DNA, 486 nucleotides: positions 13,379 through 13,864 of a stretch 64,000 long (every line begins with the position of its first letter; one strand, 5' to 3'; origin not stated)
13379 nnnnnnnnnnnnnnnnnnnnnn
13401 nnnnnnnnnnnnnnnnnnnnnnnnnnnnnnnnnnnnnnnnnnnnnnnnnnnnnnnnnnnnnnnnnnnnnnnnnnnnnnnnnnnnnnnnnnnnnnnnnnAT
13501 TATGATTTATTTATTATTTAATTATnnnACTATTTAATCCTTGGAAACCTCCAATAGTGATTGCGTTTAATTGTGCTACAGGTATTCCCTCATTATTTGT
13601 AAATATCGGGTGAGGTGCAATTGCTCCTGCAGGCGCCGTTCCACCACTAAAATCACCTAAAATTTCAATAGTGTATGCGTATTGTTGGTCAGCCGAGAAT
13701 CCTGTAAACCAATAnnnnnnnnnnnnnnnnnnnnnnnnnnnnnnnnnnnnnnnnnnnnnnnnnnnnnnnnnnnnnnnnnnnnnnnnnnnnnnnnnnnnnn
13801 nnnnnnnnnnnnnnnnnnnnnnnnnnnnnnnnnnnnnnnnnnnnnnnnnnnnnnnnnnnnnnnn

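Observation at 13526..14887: Mucin-like PT-repeat protein with two cysteine-containing domains in the structural gene block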

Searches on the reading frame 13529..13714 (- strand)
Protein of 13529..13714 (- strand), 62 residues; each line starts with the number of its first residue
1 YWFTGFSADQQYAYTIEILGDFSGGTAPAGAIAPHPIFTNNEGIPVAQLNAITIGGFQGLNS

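Call 61: find_homologous_proteins(query=A4, max_evalue=0.001)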
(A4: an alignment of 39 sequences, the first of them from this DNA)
Query A4 (39 sequences) (62 aa, profile of the alignment): 141 proteins with E <= 0.001 among 207 candidates; the best 120 are listed.
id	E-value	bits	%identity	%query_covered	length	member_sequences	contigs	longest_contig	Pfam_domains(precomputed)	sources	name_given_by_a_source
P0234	1.7e-24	104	67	92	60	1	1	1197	-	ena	-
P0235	4.6e-24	102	72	92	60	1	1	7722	-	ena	-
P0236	7.4e-23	99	79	90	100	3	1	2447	-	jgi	jgi:hypothetical protein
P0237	2.2e-22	97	68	100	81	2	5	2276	-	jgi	jgi:hypothetical protein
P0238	2.2e-22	97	63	90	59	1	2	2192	-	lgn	-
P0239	3.1e-22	97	70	97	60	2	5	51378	-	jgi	jgi:hypothetical protein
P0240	3.3e-22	96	65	92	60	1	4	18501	-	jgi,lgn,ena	jgi:hypothetical protein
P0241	3.7e-22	96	50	95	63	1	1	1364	-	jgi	-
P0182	1.7e-21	94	44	98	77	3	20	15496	-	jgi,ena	jgi:hypothetical protein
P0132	2.0e-21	94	75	94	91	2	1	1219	-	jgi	jgi:hypothetical protein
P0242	2.4e-21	94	55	92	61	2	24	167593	-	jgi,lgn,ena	jgi:hypothetical protein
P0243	2.8e-21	93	66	100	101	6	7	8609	-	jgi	jgi:hypothetical protein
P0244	1.4e-20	91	58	92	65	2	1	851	-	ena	-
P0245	1.5e-20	91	57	92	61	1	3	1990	-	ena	-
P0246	2.1e-20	91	69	97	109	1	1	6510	-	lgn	-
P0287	1.5e-15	75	40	90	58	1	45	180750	-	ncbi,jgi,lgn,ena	jgi:hypothetical protein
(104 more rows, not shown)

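Call 64: find_encoding_contigs(protein=P0287, flank=10000, max_places=2)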
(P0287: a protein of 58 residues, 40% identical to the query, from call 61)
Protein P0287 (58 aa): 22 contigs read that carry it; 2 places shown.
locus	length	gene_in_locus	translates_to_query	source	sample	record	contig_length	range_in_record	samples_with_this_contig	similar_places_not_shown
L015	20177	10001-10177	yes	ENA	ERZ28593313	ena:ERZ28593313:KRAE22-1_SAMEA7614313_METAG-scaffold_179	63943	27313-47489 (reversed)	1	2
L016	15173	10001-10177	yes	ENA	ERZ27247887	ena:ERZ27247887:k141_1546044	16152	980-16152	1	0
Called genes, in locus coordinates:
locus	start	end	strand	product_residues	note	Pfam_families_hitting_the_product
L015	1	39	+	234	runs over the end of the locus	PF00535:Glycos_transf_2 (faint)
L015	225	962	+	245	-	PF02562:PhoH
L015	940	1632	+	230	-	-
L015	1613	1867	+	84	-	-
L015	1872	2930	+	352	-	-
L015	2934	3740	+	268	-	PF00535:Glycos_transf_2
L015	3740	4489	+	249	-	-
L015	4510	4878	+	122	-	-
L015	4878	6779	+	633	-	-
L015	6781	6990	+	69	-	-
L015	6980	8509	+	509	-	-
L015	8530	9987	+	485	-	-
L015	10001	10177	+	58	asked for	-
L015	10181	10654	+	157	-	-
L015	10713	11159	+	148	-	-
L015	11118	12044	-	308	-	-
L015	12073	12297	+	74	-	-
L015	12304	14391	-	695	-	PF20009:GEVED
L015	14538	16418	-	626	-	PF07068:Gp23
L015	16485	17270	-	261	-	-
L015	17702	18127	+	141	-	-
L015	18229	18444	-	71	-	PF14902:DUF4494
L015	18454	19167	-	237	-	PF03420:Peptidase_S77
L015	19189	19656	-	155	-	-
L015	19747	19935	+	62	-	-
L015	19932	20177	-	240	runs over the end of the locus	-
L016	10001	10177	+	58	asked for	-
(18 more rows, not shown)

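Call 65: find_encoding_contigs(protein=P0242, flank=10000, max_places=2)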
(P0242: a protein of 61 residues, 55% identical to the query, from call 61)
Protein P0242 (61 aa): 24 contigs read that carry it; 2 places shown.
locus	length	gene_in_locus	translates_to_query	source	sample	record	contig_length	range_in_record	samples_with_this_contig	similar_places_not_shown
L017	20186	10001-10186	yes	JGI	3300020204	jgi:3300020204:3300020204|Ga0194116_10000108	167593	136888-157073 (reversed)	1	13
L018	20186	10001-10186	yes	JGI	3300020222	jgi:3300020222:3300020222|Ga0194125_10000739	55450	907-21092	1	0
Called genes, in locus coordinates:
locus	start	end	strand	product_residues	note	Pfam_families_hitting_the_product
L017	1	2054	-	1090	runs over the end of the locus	PF13620:CarboxypepD_reg, PF13715:CarbopepD_reg_2, PF25183:OMP_b-brl_4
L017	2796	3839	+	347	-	-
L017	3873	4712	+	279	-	-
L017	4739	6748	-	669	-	PF23569:NBD_SMAX1 (weak), PF00004:AAA, PF17871:AAA_lid_9, PF00158:Sigma54_activat (weak), PF07724:AAA_2, PF00004:AAA, PF07728:AAA_5, PF10431:ClpB_D2-small, +8 more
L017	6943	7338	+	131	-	PF00011:HSP20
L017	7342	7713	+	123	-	-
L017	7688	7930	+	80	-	PF13619:KTSC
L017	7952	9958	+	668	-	PF01551:Peptidase_M23, PF01471:PG_binding_1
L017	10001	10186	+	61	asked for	-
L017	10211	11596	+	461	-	-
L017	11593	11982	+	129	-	-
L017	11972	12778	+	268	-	-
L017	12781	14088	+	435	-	-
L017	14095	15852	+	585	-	PF03237:Terminase_6N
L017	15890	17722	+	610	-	PF07230:Portal_T4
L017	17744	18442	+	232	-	-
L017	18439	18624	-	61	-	PF01165:Ribosomal_S21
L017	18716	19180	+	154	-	-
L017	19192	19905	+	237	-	PF03420:Peptidase_S77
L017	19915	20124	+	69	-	PF14902:DUF4494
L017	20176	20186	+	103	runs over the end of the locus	-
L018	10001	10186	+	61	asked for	-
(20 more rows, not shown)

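Call 66: search_protein_families(library=phrogs, proteins=[L015:4878-6779:+, L015:6980-8509:+, L015:8530-9987:+, L015:10001-10177:+, L015:10181-10654:+, L015:10713-11159:+, L015:11118-12044:-, L015:1872-2930:+, L015:3740-4489:+, L015:16485-17270:-], max_evalue=0.01)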
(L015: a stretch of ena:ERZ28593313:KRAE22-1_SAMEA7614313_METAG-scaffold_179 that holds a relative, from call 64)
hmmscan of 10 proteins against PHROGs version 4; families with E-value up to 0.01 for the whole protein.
L015:4878-6779:+ (633 aa): 1 family
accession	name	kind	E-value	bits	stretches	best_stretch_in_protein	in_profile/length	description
phrog_4200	-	tail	0.0094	15.5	0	434-582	457-594/732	tail length tape measure protein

L015:6980-8509:+ (509 aa): 1 family
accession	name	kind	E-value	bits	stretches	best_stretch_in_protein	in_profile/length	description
phrog_430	-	tail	0.0013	18.2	1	3-29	14-40/868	baseplate hub subunit and tail lysozyme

L015:8530-9987:+ (485 aa): 0 families

L015:10001-10177:+ (58 aa): 0 families

L015:10181-10654:+ (157 aa): 1 family
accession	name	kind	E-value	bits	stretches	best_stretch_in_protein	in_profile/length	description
phrog_27331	-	unknown function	5.3e-15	56.4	1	108-150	1-42/50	-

L015:10713-11159:+ (148 aa): 0 families

L015:11118-12044:- (308 aa): 1 family
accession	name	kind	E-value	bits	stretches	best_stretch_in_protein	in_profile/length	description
phrog_23735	-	unknown function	6.5e-05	24.5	1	217-273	12-69/81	-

L015:1872-2930:+ (352 aa): 0 families

L015:3740-4489:+ (249 aa): 0 families

L015:16485-17270:- (261 aa): 0 families

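Call 76: search_solved_structures(query=A4, max_evalue=10, show_alignments=2)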
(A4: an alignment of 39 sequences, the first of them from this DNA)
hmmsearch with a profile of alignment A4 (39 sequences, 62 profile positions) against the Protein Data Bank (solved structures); distinct sequences matched with E-value up to 10: 1.
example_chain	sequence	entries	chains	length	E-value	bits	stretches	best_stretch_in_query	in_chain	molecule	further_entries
1e07_A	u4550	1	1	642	0.67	13.7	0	6-54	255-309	CARCINOEMBRYONIC ANTIGEN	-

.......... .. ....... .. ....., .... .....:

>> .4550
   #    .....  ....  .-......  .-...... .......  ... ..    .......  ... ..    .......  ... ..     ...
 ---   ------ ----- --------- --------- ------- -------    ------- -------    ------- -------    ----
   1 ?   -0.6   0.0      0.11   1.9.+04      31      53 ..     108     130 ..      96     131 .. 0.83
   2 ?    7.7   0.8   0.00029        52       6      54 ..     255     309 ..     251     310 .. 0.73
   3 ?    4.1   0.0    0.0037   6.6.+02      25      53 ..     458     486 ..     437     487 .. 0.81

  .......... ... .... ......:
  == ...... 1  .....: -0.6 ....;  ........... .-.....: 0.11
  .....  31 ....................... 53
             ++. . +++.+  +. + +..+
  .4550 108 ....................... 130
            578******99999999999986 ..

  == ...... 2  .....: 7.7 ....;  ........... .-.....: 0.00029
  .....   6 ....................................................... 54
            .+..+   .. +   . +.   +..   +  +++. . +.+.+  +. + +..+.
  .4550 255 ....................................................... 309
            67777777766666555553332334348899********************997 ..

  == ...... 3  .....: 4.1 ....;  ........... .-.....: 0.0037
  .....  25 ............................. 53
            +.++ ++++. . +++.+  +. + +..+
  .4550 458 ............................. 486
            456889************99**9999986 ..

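Call 88: search_solved_structures(query=A6, max_evalue=1)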
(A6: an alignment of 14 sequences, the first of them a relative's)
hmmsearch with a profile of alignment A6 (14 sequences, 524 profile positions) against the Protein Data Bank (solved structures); distinct sequences matched with E-value up to 1: 3.
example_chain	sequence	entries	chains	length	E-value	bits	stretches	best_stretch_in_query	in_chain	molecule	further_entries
4v2t_1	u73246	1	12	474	0.4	12.3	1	252-376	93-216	PLEUROTOLYSIN B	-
4v2t_A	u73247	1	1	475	0.4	12.3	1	252-376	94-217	PLEUROTOLYSIN B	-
2p6v_A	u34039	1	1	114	0.65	11.6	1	256-334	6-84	Transcription initiation factor TFIID subunit 4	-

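Call 89: search_solved_structures(query=A5, max_evalue=1)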
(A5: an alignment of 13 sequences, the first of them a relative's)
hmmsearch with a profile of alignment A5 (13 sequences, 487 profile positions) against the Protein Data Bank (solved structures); distinct sequences matched with E-value up to 1: 4.
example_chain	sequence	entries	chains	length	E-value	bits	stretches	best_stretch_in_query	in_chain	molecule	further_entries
6r60_A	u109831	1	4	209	0.00024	23.1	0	212-246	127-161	WD-40 repeat protein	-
6r5y_A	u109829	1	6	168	0.0019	20.1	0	213-246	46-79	WD-40 repeat protein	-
6r5z_A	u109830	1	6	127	0.019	16.8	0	212-246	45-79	9-bladed beta-propeller formed by three 3-bladed fragments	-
6r5x_A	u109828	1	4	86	0.27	13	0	212-246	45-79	WD-40 repeat protein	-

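Call 90: search_solved_structures(query=A7, max_evalue=1)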
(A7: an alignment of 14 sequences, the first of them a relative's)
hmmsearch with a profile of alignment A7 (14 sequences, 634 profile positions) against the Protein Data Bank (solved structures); distinct sequences matched with E-value up to 1: 3.
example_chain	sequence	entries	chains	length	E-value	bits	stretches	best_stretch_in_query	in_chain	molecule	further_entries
7y9n_A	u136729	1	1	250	0.006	18.2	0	32-106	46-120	Spike protein S2',5HB-H2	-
8uxq_A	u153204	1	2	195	0.27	12.7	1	18-74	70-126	Chromobox protein homolog 5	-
1x93_A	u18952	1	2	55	0.56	11.7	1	73-102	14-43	hypothetical protein HP0222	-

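Call 95: search_dna_similar(query=window:13529-13714:-, collection=phages, mode=protein, max_evalue=1, max_rows=15)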
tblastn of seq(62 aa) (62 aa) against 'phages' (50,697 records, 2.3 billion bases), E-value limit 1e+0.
No match.

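Call 97: search_dna_similar(query=L015:8530-9987:+, collection=phages, mode=protein, max_evalue=0.001, max_rows=10)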
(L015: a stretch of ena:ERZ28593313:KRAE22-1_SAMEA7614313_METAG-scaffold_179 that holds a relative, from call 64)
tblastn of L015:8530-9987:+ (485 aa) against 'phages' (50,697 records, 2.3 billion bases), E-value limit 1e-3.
No match.

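Call 105: search_protein_families(library=pfam, alignment_id=A6, max_evalue=1)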
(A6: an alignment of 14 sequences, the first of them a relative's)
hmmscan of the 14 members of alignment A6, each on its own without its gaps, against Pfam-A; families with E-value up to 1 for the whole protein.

A. member 1, L015:6980-8509:+ (509 aa): 2 families
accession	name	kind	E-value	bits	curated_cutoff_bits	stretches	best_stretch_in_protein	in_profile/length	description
PF16779.11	DMP12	-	0.11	12.9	27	1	130-204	38-108/115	DNA-mimic protein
PF08968.15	DUF1885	-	0.15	12.5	25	0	337-388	8-57/133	Domain of unknown function (DUF1885)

B. families by the number of members that match (of 14 scanned): 7 families
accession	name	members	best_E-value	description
PF05211.17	NLBH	2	0.089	Neuraminyllactose-binding hemagglutinin precursor (NLBH)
PF04717.18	Phage_base_V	1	0.035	Type VI secretion system/phage-baseplate injector OB domain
PF03074.21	GCS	1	0.046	Glutamate-cysteine ligase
PF16779.11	DMP12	1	0.11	DNA-mimic protein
PF08968.15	DUF1885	1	0.15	Domain of unknown function (DUF1885)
PF00043.30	GST_C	1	0.19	Glutathione S-transferase, C-terminal domain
PF17221.8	COMMD1_N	1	0.2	COMMD1 N-terminal domain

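Call 106: search_protein_families(library=phrogs, alignment_id=A6, max_evalue=0.1)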
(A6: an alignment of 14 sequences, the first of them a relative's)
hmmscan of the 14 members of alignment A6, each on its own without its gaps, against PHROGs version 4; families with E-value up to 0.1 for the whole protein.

A. member 1, L015:6980-8509:+ (509 aa): 2 families
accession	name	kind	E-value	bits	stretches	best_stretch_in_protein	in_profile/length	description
phrog_430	-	tail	0.0013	18.2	1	3-29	14-40/868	baseplate hub subunit and tail lysozyme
phrog_22838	-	unknown function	0.014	16.5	0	478-508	22-55/61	-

B. families by the number of members that match (of 14 scanned): 7 families
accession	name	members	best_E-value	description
phrog_430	-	2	0.0013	baseplate hub subunit and tail lysozyme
phrog_37871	-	2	0.0025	baseplate protein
phrog_2637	-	2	0.059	-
phrog_22838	-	1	0.014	-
phrog_10213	-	1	0.022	-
phrog_20652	-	1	0.077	-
phrog_23222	-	1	0.085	lysM motif protein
